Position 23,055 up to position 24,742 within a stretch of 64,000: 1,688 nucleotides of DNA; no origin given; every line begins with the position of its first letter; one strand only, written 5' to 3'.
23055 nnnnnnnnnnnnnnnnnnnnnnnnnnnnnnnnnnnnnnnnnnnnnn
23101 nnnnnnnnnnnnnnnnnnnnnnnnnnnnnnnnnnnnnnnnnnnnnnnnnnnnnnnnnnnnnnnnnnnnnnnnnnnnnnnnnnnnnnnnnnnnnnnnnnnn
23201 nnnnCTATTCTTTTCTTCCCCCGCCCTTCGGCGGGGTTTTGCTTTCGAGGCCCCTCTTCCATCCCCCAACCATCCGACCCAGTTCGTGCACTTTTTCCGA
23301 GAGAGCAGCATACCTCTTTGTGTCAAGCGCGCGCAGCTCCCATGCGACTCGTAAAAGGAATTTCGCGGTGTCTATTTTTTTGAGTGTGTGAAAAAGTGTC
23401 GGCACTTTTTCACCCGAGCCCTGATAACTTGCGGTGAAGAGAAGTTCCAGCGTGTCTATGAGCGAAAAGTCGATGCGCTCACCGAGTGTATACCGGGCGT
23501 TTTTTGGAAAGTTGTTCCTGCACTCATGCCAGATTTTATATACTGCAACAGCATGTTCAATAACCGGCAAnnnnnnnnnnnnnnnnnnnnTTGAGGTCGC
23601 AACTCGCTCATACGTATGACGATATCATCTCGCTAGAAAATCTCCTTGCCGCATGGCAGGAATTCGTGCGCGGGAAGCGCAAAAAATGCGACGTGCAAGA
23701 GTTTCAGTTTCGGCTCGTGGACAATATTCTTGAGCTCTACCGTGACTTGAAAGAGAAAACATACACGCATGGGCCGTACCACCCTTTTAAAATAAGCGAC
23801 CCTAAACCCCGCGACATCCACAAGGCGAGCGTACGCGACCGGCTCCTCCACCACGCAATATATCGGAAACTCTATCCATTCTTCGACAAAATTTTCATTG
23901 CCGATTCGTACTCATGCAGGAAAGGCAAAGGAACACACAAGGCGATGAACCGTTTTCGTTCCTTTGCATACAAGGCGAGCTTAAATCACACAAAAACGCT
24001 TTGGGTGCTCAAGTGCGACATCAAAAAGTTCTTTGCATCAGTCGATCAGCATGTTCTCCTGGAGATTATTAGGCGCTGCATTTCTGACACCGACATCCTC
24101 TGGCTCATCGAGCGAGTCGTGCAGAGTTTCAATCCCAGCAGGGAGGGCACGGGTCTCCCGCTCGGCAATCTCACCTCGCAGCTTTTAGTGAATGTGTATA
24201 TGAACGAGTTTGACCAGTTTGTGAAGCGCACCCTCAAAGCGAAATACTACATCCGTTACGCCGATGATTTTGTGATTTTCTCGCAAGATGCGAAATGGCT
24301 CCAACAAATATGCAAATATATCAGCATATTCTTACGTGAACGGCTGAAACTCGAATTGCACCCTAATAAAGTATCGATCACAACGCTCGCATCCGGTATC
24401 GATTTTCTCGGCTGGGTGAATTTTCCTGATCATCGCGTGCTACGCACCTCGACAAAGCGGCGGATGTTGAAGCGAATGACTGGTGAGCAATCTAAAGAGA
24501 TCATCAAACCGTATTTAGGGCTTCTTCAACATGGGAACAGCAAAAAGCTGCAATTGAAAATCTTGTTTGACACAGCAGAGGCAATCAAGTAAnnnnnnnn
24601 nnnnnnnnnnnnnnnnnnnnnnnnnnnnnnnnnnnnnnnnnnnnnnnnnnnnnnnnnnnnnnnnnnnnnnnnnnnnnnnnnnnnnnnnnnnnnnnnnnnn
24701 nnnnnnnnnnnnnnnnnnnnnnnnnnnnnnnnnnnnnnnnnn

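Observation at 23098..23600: Avd-like gene is antisense to TR and RT and its stop codon sits exactly at the TR boundary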

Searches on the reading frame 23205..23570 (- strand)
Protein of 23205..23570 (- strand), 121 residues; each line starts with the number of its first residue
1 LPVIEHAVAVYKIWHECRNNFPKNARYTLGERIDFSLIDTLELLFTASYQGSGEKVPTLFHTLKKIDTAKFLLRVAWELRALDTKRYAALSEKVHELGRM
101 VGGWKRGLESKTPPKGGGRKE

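Call 3: search_protein_families(library=pfam, proteins=[window:23205-23570:-], max_evalue=0.1)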
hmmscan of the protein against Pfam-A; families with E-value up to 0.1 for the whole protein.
window:23205-23570:- (121 aa): 2 families
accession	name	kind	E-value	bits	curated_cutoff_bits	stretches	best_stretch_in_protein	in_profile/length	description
PF22296.2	bAvd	-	6.2e-14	52.8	40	1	12-107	12-106/107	bAvd-like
PF05635.17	23S_rRNA_IVP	-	0.069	13.8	33.8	0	72-102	75-105/106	23S rRNA-intervening sequence protein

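Call 4: search_protein_families(library=ncbifam, proteins=[window:23205-23570:-], max_evalue=0.1)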
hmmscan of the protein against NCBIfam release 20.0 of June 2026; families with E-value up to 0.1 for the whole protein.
window:23205-23570:- (121 aa): 1 family
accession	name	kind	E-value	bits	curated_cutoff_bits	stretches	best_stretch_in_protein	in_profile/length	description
NF033474.1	DivGenRetAVD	equivalog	1.5e-20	73.4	80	1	1-105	1-103/104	diversity-generating retroelement protein Avd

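Call 67: search_solved_structures(query=window:23205-23570:-, max_evalue=10, show_alignments=2)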
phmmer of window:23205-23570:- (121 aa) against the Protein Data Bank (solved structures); distinct sequences matched with E-value up to 10: 1.
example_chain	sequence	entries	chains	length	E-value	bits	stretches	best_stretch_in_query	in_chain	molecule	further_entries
8rd8_D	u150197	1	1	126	1.7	12.1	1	68-119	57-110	30S ribosomal protein S30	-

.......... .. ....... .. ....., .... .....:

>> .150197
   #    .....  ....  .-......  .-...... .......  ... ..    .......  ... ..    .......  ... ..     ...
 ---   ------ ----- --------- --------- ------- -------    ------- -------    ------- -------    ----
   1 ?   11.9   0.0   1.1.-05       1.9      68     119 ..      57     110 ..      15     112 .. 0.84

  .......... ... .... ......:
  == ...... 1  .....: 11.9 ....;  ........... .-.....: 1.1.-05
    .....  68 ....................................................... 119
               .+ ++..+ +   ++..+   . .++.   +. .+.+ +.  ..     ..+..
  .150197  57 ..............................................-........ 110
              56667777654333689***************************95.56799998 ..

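Call 71: search_solved_structures(query=A6, max_evalue=1, show_alignments=1)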
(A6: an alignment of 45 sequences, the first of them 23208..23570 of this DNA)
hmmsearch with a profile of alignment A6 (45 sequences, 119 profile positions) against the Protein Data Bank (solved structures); distinct sequences matched with E-value up to 1: 1.
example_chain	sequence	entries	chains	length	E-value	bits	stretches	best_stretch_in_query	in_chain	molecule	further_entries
4dwl_A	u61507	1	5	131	0.84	13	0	4-113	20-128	Bbp7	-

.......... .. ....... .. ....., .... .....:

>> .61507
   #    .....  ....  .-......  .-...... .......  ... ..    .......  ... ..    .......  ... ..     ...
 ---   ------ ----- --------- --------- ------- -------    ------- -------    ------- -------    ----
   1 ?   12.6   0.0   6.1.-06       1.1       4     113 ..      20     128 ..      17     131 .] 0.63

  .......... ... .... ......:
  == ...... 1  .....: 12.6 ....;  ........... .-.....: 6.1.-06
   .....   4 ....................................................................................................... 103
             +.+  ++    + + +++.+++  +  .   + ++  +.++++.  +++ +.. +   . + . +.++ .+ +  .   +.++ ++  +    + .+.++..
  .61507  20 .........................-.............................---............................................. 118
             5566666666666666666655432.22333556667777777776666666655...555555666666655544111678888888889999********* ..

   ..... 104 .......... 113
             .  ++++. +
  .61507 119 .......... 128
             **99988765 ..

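Call 76: predict_structure(protein=window:23208-23570:-)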
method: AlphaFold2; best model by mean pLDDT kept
length: 121 residues; sequences in the alignment: 1
mean_pLDDT: 58.0   pTM: 0.47
mean pLDDT of the five models: 58.0, 51.3, 50.3, 45.7, 45.5
residues with pLDDT >= 90: 0; 70-90: 8; 50-70: 97; < 50: 16
segments of 3 or more residues with pLDDT < 50: 47-49, 51-53, 55-57, 111-113
pLDDT, mean of each block of 10 residues (from residue 1): 54 59 53 53 53 49 56 68 65 71 61 53 55
secondary structure, 60 per line:
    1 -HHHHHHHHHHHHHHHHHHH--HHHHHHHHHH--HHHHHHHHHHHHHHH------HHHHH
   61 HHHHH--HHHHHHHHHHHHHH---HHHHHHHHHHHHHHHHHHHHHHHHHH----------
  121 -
elements in order: H2-20 H23-32 H35-49 H56-65 H68-81 H85-110

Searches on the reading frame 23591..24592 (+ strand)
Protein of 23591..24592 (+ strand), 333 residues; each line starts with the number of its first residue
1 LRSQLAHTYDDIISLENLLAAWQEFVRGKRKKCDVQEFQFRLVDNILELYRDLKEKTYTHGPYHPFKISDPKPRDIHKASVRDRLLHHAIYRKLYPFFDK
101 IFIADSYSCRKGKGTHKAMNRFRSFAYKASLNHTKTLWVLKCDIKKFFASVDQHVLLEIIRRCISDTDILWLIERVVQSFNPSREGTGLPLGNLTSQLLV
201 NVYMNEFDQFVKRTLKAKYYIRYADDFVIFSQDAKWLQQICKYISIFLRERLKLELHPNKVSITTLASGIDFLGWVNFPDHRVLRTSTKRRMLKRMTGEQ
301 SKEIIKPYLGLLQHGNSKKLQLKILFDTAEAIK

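Call 3: search_protein_families(library=pfam, proteins=[window:23591-24592:+], max_evalue=0.1)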
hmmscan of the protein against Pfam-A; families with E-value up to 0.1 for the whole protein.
window:23591-24592:+ (333 aa): 1 family
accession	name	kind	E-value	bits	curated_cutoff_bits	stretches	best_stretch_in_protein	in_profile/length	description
PF00078.32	RVT_1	-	4.1e-26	92.4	29.6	1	73-275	9-203/205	Reverse transcriptase (RNA-dependent DNA polymerase)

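Call 4: search_protein_families(library=ncbifam, proteins=[window:23591-24592:+], max_evalue=0.1)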
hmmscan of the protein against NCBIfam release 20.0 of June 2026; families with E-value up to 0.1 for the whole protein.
window:23591-24592:+ (333 aa): 10 families
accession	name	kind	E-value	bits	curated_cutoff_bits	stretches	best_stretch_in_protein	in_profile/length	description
TIGR04416.1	group_II_RT_mat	equivalog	1e-44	153.1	300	1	32-303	22-290/353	group II intron reverse transcriptase/maturase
NF041747.1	Drt3a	equivalog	1.5e-22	80.5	200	1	130-269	104-243/412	antiviral reverse transcriptase Drt3a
NF038233.2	retron_St85_RT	exception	2.9e-18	66.2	235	1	128-302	80-255/289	retron St85 family RNA-directed DNA polymerase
NF041746.1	Drt2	equivalog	2.7e-14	53.2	390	1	180-298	215-342/416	antiviral reverse transcriptase Drt2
NF041750.1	Drt5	equivalog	1.1e-08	34.5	550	1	111-263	102-250/484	antiviral reverse transcriptase Drt5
NF041749.1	Drt4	equivalog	6.6e-07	28.6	450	1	183-271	189-274/489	antiviral reverse transcriptase Drt4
NF042941.1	Retron_TIR_antiphage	equivalog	1.5e-06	27.2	600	1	115-243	71-196/464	TIR domain-containing anti-phage reverse transcriptase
TIGR04499.1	abortive_AbiA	subfamily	4.8e-06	25.6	250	1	120-244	129-268/615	AbiA family abortive infection protein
NF041748.1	Drt3b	equivalog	0.00024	19.9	350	1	172-262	216-313/647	antiviral reverse transcriptase Drt3b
NF038237.1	retron_Ec67_fus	exception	0.0093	14.4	450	0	61-151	35-126/572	retron Ec67 family RNA-directed DNA polymerase/endonuclease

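Call 14: find_related_loci(query=window:23591-24592:+, collection=genome_contigs, flank=5000)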
Query window:23591-24592:+ (333 aa) in genome_contigs; peptide patterns used: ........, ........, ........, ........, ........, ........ (x = any residue, [..] = any of these).
599 stretches matched a pattern (row limit reached: there are more); 573 encode a relative of the query (tblastn E <= 1e-3); the best 80 are kept; 80 distinct loci.
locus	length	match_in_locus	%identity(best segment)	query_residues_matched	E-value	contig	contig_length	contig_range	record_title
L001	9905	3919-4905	71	2-324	4e-159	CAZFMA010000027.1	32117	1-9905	MAG TPA_asm: uncultured Candidatus Saccharibacteria bacterium isolate binchicken_co203_568 genome assembly, contig: k141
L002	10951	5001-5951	70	5-320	1e-155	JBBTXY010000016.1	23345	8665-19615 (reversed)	MAG: Patescibacteria group bacterium isolate H51-bin041_1 H51_bin041_1_000000000016, whole genome shotgun sequence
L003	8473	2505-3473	68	2-324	2e-154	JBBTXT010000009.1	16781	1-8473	MAG: Patescibacteria group bacterium isolate H51-bin081_1 H51_bin081_1_000000000009, whole genome shotgun sequence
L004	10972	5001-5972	67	2-324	6e-151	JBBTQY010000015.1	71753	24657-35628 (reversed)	MAG: Patescibacteria group bacterium isolate H41-bin076_1 H41_bin076_1_000000000015, whole genome shotgun sequence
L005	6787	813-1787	69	1-324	5e-151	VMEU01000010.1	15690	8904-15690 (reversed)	MAG: Parcubacteria group bacterium Greene0416_39 Greene041639_scaffold_2277, whole genome shotgun sequence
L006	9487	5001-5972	68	1-324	7e-151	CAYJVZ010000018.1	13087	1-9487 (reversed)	MAG TPA_asm: uncultured Candidatus Saccharibacteria bacterium isolate ERP125453_co1_471 genome assembly, contig: NODE_51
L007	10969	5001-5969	67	4-325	2e-150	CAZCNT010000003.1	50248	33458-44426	MAG TPA_asm: uncultured Gammaproteobacteria bacterium isolate SRP050083_co1_418 genome assembly, contig: NODE_175_length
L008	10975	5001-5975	68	1-324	3e-148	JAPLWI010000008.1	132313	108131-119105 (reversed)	MAG: Candidatus Kaiserbacteria bacterium isolate LacPavin_0920_WC90_MAG_48_13 LacPavin_0920_WC90_scaffold_567696, whole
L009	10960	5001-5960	65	1-320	3e-147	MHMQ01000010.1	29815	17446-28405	MAG: Candidatus Niyogibacteria bacterium RIFCSPLOWO2_01_FULL_45_48 rifcsplowo2_01_scaffold_14552, whole genome shotgun s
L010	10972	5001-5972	66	2-324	2e-147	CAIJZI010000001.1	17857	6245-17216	uncultured bacterium isolate AlinenLipids_bin-0397 genome assembly, contig: bin-0397:1/9, whole genome shotgun sequence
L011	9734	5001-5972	66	2-325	1e-147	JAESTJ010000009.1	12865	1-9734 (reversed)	MAG: Candidatus Paceibacterota bacterium isolate NORP311 CoAssembly_435165, whole genome shotgun sequence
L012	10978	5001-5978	67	5-333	3e-147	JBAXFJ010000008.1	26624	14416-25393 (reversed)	MAG: bacterium isolate ELA268 MAG268_8, whole genome shotgun sequence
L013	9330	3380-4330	67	8-324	5e-147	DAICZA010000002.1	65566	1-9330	MAG TPA_asm: bacterium isolate clean1989 NODE_2_length_65566_cov_4.227458, whole genome shotgun sequence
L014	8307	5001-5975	65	1-325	2e-146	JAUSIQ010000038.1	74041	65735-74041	MAG: bacterium isolate E14_metabat.bin.263 E14_k141_181358, whole genome shotgun sequence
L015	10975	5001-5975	66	2-325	1e-146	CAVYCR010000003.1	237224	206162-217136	MAG: Candidatus Kaiserbacteria bacterium isolate MFD04540.bin.2.11 genome assembly, contig: contig_24813, whole genome s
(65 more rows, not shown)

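Call 53: find_encoding_contigs(protein=window:23591-24592:+, flank=3000, max_places=10)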
Protein window:23591-24592:+ (333 aa): 1 contig read that carries it; 1 place shown.
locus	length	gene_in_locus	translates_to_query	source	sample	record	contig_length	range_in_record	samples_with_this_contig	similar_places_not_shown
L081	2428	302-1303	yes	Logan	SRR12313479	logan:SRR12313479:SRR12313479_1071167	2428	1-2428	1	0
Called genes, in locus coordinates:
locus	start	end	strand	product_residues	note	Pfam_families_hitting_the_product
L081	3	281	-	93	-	?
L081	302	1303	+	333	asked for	PF00078:RVT_1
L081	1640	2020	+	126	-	PF00410:Ribosomal_S8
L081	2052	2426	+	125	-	?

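Call 57: find_related_loci(query=window:23591-24592:+, collection=metagenome_contigs, flank=2000)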
Query window:23591-24592:+ (333 aa) in metagenome_contigs; peptide patterns used: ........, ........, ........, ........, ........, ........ (x = any residue, [..] = any of these).
600 stretches matched a pattern (row limit reached: there are more); 588 encode a relative of the query (tblastn E <= 1e-3); the best 80 are kept; 80 distinct loci.
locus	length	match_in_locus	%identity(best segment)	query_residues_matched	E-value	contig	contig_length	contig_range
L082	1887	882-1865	71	2-328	4e-169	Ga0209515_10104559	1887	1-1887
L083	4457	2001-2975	67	1-324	3e-156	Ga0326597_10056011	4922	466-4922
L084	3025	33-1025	69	2-320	5e-156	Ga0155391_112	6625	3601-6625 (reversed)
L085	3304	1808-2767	70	6-324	2e-157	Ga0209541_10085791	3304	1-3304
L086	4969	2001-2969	67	4-325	4e-151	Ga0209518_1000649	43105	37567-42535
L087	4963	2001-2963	67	1-321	2e-150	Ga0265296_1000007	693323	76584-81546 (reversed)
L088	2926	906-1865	69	6-324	7e-158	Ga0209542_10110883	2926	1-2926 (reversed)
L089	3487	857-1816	68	1-320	1e-154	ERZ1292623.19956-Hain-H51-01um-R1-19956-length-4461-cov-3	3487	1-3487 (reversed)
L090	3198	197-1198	66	2-324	9e-154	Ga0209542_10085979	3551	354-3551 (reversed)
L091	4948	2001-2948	67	9-324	5e-148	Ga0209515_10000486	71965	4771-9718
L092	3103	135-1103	68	2-325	1e-150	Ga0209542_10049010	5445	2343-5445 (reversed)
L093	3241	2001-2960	66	6-324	3e-150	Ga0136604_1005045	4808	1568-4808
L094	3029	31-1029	65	2-324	3e-150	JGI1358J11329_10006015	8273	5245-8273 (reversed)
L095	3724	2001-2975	64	1-324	3e-151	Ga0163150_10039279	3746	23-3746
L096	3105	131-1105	64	1-324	1e-149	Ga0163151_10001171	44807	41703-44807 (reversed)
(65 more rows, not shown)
